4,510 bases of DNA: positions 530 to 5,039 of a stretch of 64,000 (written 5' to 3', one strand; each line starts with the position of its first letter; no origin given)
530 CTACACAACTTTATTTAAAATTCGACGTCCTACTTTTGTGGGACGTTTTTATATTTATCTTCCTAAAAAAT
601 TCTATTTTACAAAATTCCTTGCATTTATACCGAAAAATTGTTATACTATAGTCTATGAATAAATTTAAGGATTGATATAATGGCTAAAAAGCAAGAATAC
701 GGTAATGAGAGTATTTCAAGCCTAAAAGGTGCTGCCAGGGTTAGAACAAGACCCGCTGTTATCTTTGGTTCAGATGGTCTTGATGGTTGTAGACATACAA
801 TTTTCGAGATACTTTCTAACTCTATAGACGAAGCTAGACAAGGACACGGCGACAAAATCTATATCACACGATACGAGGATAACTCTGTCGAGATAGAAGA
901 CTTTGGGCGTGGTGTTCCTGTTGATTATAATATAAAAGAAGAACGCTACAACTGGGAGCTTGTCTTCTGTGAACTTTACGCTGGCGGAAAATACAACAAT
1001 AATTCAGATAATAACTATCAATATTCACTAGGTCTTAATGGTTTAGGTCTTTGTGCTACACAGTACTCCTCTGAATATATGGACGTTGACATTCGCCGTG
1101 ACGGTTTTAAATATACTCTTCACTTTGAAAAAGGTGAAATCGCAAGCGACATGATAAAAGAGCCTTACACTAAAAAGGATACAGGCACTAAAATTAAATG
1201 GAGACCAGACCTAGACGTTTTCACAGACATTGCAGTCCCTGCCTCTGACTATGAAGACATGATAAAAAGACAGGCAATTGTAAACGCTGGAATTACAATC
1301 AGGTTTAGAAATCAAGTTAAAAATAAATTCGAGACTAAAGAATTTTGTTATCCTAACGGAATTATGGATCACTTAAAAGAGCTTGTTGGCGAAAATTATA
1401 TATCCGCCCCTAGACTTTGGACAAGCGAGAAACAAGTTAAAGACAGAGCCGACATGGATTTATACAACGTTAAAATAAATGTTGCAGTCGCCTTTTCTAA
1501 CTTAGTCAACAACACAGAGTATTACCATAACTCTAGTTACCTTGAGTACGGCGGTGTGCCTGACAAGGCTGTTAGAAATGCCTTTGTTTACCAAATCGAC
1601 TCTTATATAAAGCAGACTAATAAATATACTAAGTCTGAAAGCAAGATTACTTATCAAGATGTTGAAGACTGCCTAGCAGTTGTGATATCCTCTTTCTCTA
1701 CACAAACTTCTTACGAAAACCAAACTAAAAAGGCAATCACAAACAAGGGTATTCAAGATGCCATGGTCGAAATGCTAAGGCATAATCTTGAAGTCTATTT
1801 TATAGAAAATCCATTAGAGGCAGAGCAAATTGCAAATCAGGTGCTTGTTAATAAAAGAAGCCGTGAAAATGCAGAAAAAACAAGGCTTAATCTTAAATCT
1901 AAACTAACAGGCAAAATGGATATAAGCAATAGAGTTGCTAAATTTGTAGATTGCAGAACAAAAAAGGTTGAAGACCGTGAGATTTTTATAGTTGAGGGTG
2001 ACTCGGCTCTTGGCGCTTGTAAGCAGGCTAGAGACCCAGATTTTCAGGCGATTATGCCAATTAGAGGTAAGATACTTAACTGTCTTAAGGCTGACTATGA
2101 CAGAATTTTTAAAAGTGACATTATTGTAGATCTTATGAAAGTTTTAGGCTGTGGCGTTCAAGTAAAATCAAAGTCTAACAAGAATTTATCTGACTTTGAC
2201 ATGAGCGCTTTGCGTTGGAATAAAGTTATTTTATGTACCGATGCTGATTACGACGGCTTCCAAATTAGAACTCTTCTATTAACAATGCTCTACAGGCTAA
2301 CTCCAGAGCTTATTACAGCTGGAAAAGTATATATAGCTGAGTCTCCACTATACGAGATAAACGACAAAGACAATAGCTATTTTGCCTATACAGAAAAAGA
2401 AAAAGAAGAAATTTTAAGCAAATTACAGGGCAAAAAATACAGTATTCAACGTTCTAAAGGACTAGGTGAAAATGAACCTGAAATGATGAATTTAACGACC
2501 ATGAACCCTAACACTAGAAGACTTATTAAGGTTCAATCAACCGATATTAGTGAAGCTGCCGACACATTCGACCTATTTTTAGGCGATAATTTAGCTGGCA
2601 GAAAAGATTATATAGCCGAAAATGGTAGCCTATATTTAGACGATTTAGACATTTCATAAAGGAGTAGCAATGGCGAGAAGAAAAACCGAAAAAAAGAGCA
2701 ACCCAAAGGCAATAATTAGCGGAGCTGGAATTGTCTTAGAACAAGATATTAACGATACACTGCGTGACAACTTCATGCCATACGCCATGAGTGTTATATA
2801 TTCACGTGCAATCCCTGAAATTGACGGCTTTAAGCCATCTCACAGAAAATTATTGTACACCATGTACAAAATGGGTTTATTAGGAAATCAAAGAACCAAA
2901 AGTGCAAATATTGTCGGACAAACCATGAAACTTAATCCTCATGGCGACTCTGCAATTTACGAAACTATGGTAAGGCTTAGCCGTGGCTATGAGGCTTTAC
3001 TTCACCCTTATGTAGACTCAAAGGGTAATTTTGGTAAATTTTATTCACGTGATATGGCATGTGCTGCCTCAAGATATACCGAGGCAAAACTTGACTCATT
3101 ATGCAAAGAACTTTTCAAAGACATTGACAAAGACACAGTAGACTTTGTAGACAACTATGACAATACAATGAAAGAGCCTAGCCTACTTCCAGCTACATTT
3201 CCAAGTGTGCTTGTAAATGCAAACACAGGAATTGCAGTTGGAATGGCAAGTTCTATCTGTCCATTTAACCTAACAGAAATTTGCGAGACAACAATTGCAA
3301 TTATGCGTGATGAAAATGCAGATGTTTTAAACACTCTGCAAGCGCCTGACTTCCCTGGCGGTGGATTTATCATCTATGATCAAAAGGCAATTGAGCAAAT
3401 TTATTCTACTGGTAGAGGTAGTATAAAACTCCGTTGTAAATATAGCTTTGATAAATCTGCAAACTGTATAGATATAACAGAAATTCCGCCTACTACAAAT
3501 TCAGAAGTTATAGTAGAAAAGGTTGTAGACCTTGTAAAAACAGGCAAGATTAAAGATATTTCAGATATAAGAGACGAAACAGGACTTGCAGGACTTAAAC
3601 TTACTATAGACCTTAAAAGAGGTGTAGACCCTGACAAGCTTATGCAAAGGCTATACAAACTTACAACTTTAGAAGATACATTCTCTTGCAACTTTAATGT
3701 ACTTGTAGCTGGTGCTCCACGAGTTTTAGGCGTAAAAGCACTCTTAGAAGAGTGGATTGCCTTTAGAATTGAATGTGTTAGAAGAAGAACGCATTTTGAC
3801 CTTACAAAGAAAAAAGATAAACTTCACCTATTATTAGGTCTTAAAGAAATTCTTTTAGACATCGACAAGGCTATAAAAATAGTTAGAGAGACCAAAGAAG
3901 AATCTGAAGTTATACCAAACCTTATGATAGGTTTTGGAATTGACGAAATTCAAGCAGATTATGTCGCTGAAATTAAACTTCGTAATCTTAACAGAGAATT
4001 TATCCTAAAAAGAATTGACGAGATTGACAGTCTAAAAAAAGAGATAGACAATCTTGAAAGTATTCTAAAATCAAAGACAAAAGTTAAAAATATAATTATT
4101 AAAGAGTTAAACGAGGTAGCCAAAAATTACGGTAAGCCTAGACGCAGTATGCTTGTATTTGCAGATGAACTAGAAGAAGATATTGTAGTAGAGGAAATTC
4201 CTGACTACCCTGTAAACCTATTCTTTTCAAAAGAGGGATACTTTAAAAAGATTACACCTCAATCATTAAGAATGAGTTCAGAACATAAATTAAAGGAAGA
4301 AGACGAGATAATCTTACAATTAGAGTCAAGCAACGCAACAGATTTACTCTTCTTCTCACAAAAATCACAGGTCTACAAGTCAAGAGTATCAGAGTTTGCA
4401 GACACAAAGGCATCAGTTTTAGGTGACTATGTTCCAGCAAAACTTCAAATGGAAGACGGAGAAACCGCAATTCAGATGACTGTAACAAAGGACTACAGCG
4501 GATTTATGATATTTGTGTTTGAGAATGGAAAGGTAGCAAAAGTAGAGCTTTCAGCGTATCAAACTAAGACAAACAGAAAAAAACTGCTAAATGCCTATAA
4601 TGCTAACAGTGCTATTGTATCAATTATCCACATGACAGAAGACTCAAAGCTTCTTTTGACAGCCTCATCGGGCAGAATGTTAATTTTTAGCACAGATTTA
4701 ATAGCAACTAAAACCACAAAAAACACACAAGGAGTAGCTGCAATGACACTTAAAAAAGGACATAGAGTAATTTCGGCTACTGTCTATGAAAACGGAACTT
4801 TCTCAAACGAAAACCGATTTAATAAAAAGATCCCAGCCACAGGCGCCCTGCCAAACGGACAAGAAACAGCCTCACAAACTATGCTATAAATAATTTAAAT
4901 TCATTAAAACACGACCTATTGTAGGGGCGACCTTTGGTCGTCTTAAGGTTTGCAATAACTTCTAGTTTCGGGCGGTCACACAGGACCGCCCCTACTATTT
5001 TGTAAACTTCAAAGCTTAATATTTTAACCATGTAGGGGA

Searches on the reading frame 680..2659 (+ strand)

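Call 71: search_protein_families(library=pfam, proteins=[window:680-2659:+], max_evalue=0.00001)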
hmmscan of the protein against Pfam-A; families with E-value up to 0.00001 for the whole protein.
window:680-2659:+ (659 aa): 4 families
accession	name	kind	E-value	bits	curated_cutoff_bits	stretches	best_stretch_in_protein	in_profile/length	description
PF00204.31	DNA_gyraseB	-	7.7e-28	97.6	27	1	227-402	1-171/173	DNA gyrase B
PF00986.26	DNA_gyraseB_C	-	5.3e-20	71.8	29.8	1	585-645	2-62/63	DNA gyrase B subunit, carboxyl terminus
PF01751.28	Toprim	-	1.8e-17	63.7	23.1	1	434-554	1-95/96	Toprim domain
PF02518.31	HATPase_c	-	3e-06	28.1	26.4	1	36-173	5-104/111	Histidine kinase-, DNA gyrase B-, and HSP90-like ATPase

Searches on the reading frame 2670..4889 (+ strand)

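Call 71: search_protein_families(library=pfam, proteins=[window:2670-4889:+], max_evalue=0.00001)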
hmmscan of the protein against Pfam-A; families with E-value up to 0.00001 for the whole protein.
window:2670-4889:+ (739 aa): 2 families
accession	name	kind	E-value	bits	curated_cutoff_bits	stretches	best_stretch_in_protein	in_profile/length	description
PF00521.26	DNA_topoisoIV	-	8.8e-135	450.3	31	1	46-480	1-431/432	DNA gyrase/topoisomerase IV, subunit A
PF03989.18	DNA_gyraseA_C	-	3.7e-08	33.1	27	0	660-705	2-46/48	DNA gyrase C-terminal domain, beta-propeller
